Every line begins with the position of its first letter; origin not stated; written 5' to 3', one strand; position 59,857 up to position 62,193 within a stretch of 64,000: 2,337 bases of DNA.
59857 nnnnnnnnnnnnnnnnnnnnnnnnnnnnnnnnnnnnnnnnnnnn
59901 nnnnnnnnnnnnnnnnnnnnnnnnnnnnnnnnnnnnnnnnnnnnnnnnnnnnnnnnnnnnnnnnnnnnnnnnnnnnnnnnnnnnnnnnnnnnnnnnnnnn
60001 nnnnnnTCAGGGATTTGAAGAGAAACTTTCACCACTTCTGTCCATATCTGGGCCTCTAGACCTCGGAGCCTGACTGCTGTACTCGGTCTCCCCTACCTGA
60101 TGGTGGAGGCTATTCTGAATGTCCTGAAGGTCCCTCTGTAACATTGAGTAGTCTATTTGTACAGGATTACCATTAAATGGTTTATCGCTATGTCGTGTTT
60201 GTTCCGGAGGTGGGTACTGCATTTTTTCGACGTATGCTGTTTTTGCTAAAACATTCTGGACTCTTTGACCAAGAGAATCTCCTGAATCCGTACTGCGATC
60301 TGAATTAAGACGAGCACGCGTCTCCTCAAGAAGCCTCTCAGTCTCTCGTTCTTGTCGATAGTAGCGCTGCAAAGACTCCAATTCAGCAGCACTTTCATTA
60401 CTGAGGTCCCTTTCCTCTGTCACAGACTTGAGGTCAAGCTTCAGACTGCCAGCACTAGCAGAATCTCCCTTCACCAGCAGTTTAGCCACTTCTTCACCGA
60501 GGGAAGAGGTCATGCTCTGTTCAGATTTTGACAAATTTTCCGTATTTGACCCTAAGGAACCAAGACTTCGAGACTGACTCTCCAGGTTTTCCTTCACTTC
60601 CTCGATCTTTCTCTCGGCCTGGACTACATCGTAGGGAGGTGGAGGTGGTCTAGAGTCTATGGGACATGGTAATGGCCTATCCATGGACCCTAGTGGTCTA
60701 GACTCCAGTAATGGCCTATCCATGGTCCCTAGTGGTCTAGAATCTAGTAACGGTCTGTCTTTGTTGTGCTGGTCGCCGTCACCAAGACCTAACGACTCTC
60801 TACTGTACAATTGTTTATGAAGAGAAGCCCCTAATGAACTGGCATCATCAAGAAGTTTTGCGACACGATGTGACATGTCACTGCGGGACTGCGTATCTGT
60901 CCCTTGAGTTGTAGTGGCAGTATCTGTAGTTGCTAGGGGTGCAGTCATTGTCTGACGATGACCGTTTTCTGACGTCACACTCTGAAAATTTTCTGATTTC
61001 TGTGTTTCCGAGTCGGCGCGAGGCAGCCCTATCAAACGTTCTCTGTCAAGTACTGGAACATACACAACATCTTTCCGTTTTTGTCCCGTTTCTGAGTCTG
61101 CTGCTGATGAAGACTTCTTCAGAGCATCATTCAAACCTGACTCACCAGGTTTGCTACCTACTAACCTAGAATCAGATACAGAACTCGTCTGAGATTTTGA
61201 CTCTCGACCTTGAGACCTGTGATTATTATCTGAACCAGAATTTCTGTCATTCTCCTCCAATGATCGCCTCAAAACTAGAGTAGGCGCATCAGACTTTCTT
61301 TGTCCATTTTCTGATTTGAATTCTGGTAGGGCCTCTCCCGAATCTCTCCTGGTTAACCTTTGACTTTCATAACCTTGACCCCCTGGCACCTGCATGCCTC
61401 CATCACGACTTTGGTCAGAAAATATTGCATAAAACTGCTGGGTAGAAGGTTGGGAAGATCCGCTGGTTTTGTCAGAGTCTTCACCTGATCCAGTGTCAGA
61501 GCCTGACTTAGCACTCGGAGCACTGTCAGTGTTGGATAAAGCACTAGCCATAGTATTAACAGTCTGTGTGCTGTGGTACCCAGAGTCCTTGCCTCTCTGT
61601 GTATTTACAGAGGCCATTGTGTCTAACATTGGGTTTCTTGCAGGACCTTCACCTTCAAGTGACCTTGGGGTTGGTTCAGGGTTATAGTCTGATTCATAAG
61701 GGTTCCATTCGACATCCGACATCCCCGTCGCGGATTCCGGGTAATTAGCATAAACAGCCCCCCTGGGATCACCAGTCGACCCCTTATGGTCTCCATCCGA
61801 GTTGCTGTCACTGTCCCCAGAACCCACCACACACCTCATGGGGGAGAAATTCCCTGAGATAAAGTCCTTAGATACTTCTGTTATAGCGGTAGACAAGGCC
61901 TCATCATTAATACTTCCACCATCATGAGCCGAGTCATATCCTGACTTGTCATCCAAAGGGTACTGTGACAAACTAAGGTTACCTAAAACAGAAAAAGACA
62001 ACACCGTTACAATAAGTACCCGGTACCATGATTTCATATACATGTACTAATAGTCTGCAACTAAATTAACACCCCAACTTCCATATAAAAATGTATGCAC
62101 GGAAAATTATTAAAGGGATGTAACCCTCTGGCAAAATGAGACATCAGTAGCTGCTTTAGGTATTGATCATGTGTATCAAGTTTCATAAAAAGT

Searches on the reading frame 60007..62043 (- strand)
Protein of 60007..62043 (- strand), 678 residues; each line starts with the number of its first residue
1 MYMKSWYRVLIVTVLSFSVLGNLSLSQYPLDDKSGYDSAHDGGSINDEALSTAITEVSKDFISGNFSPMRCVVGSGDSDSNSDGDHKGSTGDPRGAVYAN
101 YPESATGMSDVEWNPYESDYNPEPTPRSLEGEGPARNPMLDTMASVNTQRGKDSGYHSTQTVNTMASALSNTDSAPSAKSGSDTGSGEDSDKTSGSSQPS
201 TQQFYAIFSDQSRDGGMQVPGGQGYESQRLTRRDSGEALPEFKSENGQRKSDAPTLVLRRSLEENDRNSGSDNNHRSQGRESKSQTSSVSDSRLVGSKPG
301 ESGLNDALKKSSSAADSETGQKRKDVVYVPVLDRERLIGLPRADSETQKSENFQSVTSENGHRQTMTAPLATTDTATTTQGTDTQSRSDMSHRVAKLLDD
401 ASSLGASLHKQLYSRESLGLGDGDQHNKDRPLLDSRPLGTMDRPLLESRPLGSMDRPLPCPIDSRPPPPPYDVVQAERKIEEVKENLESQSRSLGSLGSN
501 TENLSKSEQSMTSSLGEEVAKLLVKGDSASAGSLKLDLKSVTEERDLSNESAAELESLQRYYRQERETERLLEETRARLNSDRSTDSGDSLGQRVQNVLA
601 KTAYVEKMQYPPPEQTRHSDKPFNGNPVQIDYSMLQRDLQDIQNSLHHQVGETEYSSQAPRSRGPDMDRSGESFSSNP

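Call 21: find_encoding_contigs(protein=window:60007-62043:-, flank=3000, max_places=6)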
Protein window:60007-62043:- (678 aa): no gene with exactly this product is on record in the collection.
